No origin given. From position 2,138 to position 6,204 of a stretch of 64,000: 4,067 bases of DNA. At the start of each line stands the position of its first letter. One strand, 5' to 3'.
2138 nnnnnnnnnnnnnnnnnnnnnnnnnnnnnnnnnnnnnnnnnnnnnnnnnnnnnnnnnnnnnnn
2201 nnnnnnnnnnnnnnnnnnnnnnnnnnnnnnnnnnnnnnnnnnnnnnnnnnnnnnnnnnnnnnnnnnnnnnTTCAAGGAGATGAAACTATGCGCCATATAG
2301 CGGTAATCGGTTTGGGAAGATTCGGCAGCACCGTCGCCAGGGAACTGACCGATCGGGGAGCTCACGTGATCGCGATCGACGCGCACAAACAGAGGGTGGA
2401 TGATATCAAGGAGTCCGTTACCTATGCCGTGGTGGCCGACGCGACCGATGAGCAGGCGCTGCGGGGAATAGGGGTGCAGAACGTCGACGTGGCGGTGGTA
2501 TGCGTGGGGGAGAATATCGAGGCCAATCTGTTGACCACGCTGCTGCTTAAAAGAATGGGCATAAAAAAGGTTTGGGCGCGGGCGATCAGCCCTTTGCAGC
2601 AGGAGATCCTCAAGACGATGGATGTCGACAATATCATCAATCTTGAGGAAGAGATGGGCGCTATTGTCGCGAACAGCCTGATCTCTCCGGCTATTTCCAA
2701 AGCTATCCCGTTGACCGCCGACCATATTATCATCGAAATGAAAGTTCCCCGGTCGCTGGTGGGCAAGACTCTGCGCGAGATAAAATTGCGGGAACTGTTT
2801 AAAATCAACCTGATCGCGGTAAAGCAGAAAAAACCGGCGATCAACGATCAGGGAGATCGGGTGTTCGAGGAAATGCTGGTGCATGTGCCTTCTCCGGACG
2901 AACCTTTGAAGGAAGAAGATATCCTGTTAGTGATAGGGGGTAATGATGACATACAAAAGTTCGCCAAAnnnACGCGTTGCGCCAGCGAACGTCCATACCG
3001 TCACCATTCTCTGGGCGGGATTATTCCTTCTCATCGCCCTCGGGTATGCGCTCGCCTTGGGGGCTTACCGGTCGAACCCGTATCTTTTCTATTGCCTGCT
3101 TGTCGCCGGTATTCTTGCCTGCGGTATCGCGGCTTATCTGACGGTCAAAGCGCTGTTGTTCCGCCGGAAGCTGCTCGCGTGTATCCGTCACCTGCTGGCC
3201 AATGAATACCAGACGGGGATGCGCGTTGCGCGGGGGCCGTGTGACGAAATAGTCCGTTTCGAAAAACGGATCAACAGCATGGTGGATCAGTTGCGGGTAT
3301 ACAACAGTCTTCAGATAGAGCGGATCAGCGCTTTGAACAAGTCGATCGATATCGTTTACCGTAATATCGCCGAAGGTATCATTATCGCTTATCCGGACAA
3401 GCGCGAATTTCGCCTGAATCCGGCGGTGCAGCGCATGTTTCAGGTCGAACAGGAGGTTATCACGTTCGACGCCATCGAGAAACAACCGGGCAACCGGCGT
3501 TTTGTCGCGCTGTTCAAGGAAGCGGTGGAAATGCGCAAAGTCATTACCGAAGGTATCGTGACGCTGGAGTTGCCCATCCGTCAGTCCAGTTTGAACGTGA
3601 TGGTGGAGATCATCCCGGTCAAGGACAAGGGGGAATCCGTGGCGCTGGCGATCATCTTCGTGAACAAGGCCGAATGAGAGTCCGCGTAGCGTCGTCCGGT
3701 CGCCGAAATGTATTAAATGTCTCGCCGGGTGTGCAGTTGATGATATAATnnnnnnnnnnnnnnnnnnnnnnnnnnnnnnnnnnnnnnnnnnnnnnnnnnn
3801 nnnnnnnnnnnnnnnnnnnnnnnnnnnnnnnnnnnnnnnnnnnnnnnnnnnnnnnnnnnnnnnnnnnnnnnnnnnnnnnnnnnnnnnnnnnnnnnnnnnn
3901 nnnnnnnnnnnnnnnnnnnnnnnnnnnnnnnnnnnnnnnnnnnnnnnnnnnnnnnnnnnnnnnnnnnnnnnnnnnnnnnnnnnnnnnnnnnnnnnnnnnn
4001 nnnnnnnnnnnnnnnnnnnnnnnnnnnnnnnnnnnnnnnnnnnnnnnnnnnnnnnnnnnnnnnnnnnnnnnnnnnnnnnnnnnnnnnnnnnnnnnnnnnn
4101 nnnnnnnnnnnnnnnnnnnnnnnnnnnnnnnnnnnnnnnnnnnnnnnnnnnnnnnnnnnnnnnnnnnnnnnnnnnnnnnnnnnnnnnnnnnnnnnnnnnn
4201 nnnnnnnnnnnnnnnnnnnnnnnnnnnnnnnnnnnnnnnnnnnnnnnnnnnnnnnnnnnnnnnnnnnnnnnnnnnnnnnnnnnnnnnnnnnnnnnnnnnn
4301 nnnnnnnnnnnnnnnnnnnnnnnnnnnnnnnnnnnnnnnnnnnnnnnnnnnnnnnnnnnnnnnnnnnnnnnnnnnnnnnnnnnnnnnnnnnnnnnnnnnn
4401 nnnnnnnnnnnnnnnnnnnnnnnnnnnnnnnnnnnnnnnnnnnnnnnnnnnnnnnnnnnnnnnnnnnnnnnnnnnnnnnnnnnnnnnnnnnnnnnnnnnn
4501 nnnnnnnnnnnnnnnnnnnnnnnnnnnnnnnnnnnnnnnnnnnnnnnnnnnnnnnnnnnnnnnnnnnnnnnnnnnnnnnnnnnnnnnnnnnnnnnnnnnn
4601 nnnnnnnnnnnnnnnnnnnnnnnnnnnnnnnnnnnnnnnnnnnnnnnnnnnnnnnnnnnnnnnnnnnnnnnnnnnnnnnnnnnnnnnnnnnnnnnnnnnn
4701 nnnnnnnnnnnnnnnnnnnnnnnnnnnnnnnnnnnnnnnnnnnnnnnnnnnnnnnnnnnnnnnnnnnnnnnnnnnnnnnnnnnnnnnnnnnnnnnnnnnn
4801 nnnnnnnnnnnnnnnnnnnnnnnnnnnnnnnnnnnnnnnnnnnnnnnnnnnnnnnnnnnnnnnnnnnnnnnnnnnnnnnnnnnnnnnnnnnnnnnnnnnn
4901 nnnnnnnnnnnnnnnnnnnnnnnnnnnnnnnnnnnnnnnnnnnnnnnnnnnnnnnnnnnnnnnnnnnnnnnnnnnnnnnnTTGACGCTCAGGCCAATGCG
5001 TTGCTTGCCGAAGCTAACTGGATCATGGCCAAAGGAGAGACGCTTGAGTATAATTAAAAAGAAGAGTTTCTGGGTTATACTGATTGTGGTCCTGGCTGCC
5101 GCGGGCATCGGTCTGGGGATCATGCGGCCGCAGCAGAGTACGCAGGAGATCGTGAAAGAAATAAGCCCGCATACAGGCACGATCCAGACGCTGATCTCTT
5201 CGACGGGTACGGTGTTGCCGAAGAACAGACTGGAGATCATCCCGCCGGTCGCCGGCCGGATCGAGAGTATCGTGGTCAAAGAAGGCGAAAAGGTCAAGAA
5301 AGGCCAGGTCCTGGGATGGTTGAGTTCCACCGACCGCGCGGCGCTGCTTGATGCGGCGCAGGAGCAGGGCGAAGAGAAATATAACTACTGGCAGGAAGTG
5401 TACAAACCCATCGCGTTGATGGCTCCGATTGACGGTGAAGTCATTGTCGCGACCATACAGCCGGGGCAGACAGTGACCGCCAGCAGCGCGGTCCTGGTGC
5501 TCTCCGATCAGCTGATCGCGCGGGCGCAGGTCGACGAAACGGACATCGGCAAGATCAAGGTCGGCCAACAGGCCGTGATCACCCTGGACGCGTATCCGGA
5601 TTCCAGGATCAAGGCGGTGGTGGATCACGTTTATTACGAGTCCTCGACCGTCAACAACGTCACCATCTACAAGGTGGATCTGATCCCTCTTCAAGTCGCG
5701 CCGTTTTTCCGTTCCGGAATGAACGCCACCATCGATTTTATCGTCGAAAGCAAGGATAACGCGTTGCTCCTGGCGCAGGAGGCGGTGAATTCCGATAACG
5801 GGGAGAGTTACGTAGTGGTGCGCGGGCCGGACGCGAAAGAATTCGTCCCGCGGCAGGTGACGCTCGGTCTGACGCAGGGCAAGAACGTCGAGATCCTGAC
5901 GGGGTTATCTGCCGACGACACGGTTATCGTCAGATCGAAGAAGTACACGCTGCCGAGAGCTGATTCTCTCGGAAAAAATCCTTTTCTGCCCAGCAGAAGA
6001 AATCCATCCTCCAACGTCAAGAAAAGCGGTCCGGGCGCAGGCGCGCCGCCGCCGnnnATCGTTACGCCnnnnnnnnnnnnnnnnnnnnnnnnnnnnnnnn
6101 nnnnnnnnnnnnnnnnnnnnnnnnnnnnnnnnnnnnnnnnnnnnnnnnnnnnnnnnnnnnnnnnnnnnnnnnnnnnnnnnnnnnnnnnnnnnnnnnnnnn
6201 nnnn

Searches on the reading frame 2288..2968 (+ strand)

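Call 42: search_protein_families(library=pfam, proteins=[window:2288-2968:+], max_evalue=0.001)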
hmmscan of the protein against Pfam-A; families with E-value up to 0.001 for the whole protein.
window:2288-2968:+ (227 aa): 10 families
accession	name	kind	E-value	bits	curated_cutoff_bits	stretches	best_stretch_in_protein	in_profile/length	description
PF02254.24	TrkA_N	-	4.9e-28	98.2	23.8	1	4-118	1-115/116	TrkA-N domain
PF02080.26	TrkA_C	-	6.7e-12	45.6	27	1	152-227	5-68/71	TrkA-C domain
PF03446.21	NAD_binding_2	-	3.6e-06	27.5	21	1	4-78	2-68/161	NAD binding domain of 6-phosphogluconate dehydrogenase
PF00107.32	ADH_zinc_N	-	4.6e-06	27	31.8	0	21-75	11-68/129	Zinc-binding dehydrogenase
PF03807.23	F420_oxidored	-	1.4e-05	26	21.6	1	4-74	2-68/94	NADP oxidoreductase coenzyme F420-dependent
PF03721.20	UDPG_MGDP_dh_N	-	3e-05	24.1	27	1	3-46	2-45/187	UDP-glucose/GDP-mannose dehydrogenase family, NAD binding domain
PF13380.12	CoA_binding_2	-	5.8e-05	24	22.8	1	2-99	1-87/116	CoA binding domain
PF02826.25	2-Hacid_dh_C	-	8.5e-05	22.4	25.1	1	3-47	38-83/178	D-isomer specific 2-hydroxyacid dehydrogenase, NAD binding domain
PF01408.29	GFO_IDH_MocA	-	0.00053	21.1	24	1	3-86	2-83/120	Oxidoreductase family, NAD-binding Rossmann fold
PF01210.29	NAD_Gly3P_dh_N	-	0.00075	19.9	23.1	0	4-43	2-41/158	NAD-dependent glycerol-3-phosphate dehydrogenase N-terminus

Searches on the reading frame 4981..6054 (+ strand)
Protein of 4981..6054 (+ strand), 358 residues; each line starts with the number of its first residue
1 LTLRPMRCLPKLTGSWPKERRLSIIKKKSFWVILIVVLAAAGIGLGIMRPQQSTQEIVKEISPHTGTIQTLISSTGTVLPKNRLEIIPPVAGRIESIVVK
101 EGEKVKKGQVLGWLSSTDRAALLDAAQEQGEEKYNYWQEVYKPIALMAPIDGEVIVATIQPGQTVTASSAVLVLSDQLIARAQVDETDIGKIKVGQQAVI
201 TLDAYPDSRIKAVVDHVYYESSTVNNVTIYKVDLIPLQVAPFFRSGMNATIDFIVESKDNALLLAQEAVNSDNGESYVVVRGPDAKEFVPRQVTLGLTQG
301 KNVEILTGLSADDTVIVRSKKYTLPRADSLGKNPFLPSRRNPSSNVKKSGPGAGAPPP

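Call 42: search_protein_families(library=pfam, proteins=[window:4981-6054:+], max_evalue=0.001)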
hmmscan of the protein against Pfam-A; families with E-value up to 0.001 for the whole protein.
window:4981-6054:+ (358 aa): 5 families
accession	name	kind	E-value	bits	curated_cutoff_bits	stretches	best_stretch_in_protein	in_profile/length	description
PF16576.10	HlyD_D23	-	1.6e-14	54.1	30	1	138-220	103-187/214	Barrel-sandwich domain of CusB or HlyD membrane-fusion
PF13437.12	HlyD_3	-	4.5e-13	50.3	22.2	1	146-234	2-93/106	HlyD family secretion protein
PF13533.13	Biotin_lipoyl_2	-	4.3e-07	30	29.8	1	86-111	3-28/32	Biotin-lipoyl like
PF00529.27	CusB_dom_1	-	1.2e-05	25.9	26.5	1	260-317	13-89/89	Cation efflux system protein CusB domain 1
PF00364.28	Biotin_lipoyl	-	0.00021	21.5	22.1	0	83-111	42-70/73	Biotin-requiring enzyme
